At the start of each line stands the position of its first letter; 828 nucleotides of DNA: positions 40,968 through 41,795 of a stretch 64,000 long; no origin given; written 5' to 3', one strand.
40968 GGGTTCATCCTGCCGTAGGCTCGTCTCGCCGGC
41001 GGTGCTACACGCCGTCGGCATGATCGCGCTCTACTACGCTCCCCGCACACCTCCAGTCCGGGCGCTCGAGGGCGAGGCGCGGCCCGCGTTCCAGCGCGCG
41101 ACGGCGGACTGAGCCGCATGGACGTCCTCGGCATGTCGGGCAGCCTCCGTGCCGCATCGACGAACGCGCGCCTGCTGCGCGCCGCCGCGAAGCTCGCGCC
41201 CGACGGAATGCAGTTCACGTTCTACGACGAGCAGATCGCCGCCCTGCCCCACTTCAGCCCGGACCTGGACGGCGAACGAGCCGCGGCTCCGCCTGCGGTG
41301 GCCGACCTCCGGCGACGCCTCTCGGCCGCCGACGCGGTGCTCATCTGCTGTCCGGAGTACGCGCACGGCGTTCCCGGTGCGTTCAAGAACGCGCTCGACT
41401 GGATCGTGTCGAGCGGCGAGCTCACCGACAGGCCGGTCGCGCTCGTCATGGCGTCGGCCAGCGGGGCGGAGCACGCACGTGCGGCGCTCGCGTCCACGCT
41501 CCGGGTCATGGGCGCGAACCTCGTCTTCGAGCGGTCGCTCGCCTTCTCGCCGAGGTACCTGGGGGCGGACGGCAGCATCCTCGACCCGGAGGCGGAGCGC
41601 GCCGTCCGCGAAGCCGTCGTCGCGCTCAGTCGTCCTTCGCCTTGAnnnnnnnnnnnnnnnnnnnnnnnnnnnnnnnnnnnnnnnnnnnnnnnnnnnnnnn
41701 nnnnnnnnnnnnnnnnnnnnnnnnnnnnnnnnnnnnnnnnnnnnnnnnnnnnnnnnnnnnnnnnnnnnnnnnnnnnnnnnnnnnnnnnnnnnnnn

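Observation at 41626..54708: Three giant paralogous secreted LamG / Cys-rich-repeat proteins, arranged divergently and in tandem over 13 kb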

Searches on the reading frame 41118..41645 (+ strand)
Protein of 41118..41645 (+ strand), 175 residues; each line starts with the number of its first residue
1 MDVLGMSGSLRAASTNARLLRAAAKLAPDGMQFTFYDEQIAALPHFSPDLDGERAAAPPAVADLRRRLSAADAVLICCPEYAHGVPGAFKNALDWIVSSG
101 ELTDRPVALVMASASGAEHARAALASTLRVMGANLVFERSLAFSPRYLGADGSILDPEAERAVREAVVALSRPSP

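Call 11: search_protein_families(library=pfam, proteins=[window:41118-41645:+], max_evalue=0.001)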
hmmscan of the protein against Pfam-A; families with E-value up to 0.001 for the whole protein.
window:41118-41645:+ (175 aa): 2 families
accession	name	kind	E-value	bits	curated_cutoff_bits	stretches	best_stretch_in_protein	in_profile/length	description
PF03358.20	FMN_red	-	6.4e-31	107.4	24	1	1-143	1-147/152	NADPH-dependent FMN reductase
PF02525.22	Flavodoxin_2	-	1.2e-06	28.8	27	1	14-103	15-110/198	Flavodoxin-like fold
